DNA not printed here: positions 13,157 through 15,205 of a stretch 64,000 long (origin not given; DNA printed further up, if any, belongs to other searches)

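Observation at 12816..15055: PilZ protein translationally coupled to a PilT-fold pseudo-ATPase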

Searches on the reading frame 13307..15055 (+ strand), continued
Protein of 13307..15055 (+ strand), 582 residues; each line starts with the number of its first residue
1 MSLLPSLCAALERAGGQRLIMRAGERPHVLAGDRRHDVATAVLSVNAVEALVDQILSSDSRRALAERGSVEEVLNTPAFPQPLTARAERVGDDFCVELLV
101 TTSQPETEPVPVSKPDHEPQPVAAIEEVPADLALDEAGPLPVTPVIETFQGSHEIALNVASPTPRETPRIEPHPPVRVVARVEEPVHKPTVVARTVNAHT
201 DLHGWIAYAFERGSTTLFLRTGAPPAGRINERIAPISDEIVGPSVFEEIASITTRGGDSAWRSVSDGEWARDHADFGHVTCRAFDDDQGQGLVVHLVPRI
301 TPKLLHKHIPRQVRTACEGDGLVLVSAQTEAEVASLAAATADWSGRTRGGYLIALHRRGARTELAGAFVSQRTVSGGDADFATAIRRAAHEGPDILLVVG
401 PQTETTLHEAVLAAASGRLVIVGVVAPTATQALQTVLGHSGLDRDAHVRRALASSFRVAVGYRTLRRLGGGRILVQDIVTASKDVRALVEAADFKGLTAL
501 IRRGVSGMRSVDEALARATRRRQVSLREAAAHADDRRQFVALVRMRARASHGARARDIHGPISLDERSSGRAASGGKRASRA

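Call 31: find_encoding_contigs(protein=P0148, flank=6000, max_places=3)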
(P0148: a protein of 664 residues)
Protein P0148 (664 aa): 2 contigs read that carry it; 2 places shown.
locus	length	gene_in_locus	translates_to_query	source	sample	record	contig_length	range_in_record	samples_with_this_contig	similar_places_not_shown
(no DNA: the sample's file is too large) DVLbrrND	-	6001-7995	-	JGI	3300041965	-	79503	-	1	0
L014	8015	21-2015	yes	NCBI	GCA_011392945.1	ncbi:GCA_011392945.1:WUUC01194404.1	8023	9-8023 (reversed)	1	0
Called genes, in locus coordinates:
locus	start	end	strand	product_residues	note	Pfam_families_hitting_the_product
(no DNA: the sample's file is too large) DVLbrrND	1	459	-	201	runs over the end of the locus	-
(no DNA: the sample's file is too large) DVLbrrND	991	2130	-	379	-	PF14361:RsbRD_N (weak), PF02518:HATPase_c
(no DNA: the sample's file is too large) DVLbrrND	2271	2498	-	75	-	-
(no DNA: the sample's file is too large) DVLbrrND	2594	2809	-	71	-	-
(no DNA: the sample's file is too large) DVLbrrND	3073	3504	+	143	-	PF08818:DUF1801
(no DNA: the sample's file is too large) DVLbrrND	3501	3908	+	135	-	PF08818:DUF1801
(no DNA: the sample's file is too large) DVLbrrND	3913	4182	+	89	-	PF06961:DUF1294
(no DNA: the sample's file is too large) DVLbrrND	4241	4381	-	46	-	-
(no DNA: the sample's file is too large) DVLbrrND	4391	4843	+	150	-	PF08241:Methyltransf_11, PF08242:Methyltransf_12 (weak), PF13649:Methyltransf_25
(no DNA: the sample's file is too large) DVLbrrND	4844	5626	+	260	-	PF06724:DUF1206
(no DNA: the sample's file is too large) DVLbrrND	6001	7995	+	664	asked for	-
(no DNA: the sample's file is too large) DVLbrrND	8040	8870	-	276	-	-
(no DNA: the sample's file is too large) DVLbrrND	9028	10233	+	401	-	PF02518:HATPase_c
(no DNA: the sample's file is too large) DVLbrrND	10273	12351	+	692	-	PF00072:Response_reg, PF08447:PAS_3, PF00990:GGDEF, PF00563:EAL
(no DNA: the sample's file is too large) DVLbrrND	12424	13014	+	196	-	-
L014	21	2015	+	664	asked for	-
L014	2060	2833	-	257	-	-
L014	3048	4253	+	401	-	PF02518:HATPase_c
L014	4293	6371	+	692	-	PF00072:Response_reg, PF08447:PAS_3, PF00990:GGDEF, PF00563:EAL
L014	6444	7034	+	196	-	-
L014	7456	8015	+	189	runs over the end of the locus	?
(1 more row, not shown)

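Call 32: find_encoding_contigs(protein=P0177, flank=6000, max_places=3)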
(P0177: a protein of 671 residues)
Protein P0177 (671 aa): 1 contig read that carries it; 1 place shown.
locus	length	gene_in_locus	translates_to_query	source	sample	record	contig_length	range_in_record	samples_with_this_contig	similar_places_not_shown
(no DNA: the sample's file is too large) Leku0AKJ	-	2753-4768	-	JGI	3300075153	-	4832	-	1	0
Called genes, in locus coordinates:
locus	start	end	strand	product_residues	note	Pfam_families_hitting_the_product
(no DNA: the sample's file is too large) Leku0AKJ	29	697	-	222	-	PF06508:QueC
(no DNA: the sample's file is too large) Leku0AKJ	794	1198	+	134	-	PF01242:PTPS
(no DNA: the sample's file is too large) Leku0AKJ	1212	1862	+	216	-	PF00702:Hydrolase, PF12710:HAD, PF13419:HAD_2, PF13242:Hydrolase_like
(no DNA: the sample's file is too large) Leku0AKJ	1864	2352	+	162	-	-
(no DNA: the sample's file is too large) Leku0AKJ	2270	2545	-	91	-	-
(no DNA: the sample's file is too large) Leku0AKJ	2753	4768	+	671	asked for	PF00437:T2SSE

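Call 33: find_encoding_contigs(protein=P0125, flank=6000, max_places=2)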
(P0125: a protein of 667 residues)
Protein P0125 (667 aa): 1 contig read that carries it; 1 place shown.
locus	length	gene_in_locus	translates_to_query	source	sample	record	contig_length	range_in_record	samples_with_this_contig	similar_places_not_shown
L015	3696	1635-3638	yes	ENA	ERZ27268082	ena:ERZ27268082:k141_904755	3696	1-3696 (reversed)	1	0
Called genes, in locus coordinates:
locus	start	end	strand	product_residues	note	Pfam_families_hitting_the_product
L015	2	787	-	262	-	?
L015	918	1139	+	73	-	-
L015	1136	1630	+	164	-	-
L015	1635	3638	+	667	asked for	-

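Call 34: find_encoding_contigs(protein=P0132, flank=6000, max_places=2)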
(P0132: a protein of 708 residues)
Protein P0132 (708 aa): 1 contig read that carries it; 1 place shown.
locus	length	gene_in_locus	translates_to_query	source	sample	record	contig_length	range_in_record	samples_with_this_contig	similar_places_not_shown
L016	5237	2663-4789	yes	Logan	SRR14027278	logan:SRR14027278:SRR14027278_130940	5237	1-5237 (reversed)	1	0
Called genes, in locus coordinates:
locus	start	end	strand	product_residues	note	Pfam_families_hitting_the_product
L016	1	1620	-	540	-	?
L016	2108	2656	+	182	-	-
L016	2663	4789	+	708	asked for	-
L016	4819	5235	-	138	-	?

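Call 35: find_encoding_contigs(protein=P0155, flank=6000, max_places=2)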
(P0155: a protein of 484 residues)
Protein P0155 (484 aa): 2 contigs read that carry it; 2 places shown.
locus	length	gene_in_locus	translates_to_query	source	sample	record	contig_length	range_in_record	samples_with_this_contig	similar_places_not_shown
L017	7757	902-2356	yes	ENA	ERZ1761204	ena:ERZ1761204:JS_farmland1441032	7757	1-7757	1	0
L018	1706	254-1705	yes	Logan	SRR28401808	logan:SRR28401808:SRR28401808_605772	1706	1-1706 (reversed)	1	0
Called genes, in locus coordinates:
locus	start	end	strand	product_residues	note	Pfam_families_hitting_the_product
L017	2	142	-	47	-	?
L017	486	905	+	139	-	-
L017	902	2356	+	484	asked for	-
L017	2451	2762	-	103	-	-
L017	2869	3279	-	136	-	PF12840:HTH_20 (weak), PF01022:HTH_5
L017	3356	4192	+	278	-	PF01135:PCMT, PF13489:Methyltransf_23, PF01209:Ubie_methyltran, PF06325:PrmA, PF13847:Methyltransf_31, PF08241:Methyltransf_11, PF08242:Methyltransf_12, PF13649:Methyltransf_25, +4 more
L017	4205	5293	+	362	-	PF01758:SBF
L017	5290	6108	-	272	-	-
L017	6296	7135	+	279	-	-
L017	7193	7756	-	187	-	?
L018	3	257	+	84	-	?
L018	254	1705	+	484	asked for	?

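Call 36: search_protein_families(library=pfam, proteins=[L015:1136-1630:+, L016:2108-2656:+, L017:486-905:+, L015:918-1139:+, L014:2060-2833:-], max_evalue=1)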
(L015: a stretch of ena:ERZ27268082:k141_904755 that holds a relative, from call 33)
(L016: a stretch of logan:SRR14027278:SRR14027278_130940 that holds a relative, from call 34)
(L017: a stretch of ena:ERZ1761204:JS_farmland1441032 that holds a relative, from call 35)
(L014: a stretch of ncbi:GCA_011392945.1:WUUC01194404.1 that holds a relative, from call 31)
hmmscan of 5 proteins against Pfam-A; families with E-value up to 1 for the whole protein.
L015:1136-1630:+ (164 aa): 1 family
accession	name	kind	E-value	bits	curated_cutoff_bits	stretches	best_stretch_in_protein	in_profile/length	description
PF17499.7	Pilosulin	-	0.051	14.2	25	1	43-68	16-41/74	Ant venom peptides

L016:2108-2656:+ (182 aa): 1 family
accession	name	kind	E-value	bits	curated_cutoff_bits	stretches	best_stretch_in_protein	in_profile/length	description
PF07238.19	PilZ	-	0.091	13.6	22.5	1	85-157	2-75/102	PilZ domain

L017:486-905:+ (139 aa): 1 family
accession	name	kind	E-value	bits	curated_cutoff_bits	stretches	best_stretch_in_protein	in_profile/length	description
PF07238.19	PilZ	-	0.00087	20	22.5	1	43-131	2-87/102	PilZ domain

L015:918-1139:+ (73 aa): 0 families

L014:2060-2833:- (257 aa): 1 family
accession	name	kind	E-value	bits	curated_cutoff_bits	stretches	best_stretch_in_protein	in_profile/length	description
PF16808.10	PKcGMP_CC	-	0.12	12.5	35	1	83-96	8-21/35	Coiled-coil N-terminus of cGMP-dependent protein kinase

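Call 38: find_encoding_contigs(protein=P0166, flank=8000, max_places=2)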
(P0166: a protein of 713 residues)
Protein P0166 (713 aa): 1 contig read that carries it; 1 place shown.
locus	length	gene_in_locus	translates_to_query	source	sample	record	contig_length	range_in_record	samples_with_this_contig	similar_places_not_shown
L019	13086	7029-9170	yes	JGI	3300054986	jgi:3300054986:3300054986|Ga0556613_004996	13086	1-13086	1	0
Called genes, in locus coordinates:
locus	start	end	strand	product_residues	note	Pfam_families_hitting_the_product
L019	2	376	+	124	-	?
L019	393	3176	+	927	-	PF02585:PIG-L, PF10633:NPCBM_assoc (weak)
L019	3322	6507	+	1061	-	PF25852:DUF6242_C (faint), PF02012:BNR (faint), PF14870:PSII_BNR (faint), PF13088:BNR_2 (faint), PF15902:Sortilin-Vps10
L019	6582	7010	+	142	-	-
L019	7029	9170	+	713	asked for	PF00437:T2SSE, PF13191:AAA_16 (weak)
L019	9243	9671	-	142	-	-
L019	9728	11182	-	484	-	PF02515:CoA_transf_3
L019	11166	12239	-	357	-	PF03447:NAD_binding_3, PF00742:Homoserine_dh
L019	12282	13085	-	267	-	?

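Call 39: find_encoding_contigs(protein=P0164, flank=8000, max_places=2)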
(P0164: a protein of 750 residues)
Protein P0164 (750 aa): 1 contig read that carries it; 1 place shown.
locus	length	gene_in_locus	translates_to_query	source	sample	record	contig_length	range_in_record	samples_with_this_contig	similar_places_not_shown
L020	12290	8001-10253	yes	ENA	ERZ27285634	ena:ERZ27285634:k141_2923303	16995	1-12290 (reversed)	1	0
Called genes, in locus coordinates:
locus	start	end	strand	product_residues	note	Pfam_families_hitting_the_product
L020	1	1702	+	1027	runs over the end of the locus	PF00873:ACR_tran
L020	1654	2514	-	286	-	PF13557:Phenol_MetA_deg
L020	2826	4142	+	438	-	-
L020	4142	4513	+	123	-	PF13473:Cupredoxin_1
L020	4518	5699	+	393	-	PF06537:DHOR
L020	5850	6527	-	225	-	PF01325:Fe_dep_repress, PF02742:Fe_dep_repr_C, PF04023:FeoA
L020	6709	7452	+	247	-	PF01209:Ubie_methyltran, PF13489:Methyltransf_23, PF13847:Methyltransf_31, PF08241:Methyltransf_11, PF08242:Methyltransf_12, PF13649:Methyltransf_25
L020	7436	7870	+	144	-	-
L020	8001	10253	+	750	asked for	PF00437:T2SSE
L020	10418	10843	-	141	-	-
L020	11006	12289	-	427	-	?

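Call 40: find_encoding_contigs(protein=P0178, flank=8000, max_places=2)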
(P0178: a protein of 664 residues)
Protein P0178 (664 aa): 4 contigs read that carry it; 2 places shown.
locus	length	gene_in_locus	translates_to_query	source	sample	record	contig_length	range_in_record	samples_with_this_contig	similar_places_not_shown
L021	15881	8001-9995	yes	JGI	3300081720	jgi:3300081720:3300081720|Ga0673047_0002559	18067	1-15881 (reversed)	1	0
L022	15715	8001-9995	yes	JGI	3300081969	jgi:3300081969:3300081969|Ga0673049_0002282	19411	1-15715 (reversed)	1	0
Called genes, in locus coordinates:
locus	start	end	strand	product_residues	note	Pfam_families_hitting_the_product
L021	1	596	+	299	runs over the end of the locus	PF13349:DUF4097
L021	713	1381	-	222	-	PF06508:QueC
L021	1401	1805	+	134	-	PF01242:PTPS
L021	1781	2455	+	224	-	PF00702:Hydrolase, PF12710:HAD, PF13419:HAD_2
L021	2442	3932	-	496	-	PF01325:Fe_dep_repress, PF02742:Fe_dep_repr_C, PF04023:FeoA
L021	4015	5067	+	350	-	PF07732:Cu-oxidase_3, PF07731:Cu-oxidase_2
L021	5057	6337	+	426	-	-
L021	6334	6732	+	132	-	PF13473:Cupredoxin_1, PF00127:Copper-bind (weak)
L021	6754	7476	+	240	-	PF01209:Ubie_methyltran, PF13489:Methyltransf_23, PF13847:Methyltransf_31, PF08241:Methyltransf_11, PF08242:Methyltransf_12, PF13649:Methyltransf_25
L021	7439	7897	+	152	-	-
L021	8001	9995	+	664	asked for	PF00437:T2SSE, PF13191:AAA_16 (weak)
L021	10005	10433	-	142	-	-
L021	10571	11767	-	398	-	PF02515:CoA_transf_3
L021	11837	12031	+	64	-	PF00462:Glutaredoxin (weak)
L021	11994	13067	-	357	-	PF03447:NAD_binding_3 (faint), PF00742:Homoserine_dh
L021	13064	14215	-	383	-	PF00155:Aminotran_1_2, PF00266:Aminotran_5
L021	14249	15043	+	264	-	PF03781:FGE-sulfatase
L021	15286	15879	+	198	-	?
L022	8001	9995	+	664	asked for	PF00437:T2SSE, PF13191:AAA_16 (weak)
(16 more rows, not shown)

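Call 42: search_protein_families(library=pfam, proteins=[L019:6582-7010:+, L020:7436-7870:+, L021:7439-7897:+, L019:9243-9671:-, L020:10418-10843:-, L021:10005-10433:-], max_evalue=1)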
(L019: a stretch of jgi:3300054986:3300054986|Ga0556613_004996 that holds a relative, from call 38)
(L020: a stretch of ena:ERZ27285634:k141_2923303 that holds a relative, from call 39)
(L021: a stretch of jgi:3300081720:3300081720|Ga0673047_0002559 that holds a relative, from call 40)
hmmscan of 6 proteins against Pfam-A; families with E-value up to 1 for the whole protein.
L019:6582-7010:+ (142 aa): 1 family
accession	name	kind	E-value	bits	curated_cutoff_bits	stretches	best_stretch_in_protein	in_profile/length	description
PF21133.2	CAA_C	-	0.13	12.3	22.2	1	89-136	64-111/144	CCA-adding enzyme, C-terminal domain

L020:7436-7870:+ (144 aa): 0 families

L021:7439-7897:+ (152 aa): 0 families

L019:9243-9671:- (142 aa): 2 families
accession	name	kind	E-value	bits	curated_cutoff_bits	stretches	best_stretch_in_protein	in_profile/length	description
PF16767.10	KinB_sensor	-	0.011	16.6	27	1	4-43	41-82/122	Sensor domain of alginate biosynthesis sensor protein KinB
PF24852.1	DUF7726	-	0.019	15.5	26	1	2-41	6-45/73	Domain of unknown function (DUF7726)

L020:10418-10843:- (141 aa): 2 families
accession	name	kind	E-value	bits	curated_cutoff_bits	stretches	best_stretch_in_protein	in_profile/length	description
PF10054.14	DUF2291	-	0.015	15.5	22.5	1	46-114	67-136/200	Predicted periplasmic lipoprotein (DUF2291)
PF12320.13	SbcD_C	-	0.51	11.2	24.4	0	74-100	18-44/94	Type 5 capsule protein repressor C-terminal domain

L021:10005-10433:- (142 aa): 0 families

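Call 52: find_encoding_contigs(protein=P0128, flank=5000, max_places=2)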
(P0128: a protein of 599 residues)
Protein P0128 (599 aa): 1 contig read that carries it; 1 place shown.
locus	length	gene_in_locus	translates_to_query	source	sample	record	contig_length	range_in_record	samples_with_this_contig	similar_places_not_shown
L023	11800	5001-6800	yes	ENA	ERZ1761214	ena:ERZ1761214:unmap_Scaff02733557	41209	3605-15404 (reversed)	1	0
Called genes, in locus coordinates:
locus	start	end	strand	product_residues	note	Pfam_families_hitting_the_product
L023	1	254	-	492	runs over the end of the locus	PF01590:GAF, PF13185:GAF_2, PF00990:GGDEF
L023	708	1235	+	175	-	PF00072:Response_reg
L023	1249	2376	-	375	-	PF00158:Sigma54_activat, PF13191:AAA_16 (faint), PF14532:Sigma54_activ_2, PF01078:Mg_chelatase (faint), PF07728:AAA_5 (weak), PF25601:AAA_lid_14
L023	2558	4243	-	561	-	-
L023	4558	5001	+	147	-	-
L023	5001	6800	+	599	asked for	-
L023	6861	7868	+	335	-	PF00072:Response_reg, PF13487:HD_5, PF01966:HD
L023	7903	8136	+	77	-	-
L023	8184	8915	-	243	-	PF01790:LGT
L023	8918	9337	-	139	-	PF00072:Response_reg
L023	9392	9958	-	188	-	PF09837:DUF2064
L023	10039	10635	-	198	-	PF01794:Ferric_reduct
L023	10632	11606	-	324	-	PF00174:Oxidored_molyb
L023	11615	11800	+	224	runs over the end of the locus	PF00535:Glycos_transf_2, PF10111:Glyco_tranf_2_2 (faint)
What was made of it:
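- L023 repeats this context and adds a REC-HD gene (call 52).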

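Call 53: find_encoding_contigs(protein=P0124, flank=5000, max_places=2)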
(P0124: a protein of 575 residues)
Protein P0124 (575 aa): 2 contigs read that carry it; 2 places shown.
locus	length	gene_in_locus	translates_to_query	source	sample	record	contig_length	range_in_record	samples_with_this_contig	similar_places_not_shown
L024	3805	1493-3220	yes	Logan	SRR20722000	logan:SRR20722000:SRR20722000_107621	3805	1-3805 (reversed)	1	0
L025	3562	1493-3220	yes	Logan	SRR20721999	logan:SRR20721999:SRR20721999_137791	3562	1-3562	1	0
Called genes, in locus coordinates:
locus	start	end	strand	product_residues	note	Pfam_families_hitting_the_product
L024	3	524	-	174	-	?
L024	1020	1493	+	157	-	-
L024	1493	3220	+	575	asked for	-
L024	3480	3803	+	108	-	?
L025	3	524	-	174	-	?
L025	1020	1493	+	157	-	-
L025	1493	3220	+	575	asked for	-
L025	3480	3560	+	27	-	?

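Call 54: find_encoding_contigs(protein=P0154, flank=5000, max_places=2)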
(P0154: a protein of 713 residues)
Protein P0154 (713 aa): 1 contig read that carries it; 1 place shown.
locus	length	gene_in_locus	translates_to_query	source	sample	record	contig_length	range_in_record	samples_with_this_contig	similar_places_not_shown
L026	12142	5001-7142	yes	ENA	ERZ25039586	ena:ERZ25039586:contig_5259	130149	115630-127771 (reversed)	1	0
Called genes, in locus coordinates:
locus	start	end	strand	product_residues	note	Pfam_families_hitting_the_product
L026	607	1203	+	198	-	-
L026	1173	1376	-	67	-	-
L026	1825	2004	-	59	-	-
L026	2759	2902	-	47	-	-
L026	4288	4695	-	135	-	-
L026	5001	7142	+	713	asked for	-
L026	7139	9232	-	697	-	PF00072:Response_reg, PF08447:PAS_3, PF00990:GGDEF, PF00563:EAL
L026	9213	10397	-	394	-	PF02518:HATPase_c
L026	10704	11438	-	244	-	-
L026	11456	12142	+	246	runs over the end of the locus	-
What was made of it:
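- Closest known: PilB-PilZ-FimX complex of Xanthomonas and Pseudomonas. Same: In the PilZ-less subclade the neighbour has the REC-PAS-GGDEF-EAL architecture that FimX also has (calls 31, 54).
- The PilZ-less subclade lies beside a REC-PAS-GGDEF-EAL gene in both loci examined (calls 31, 54).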
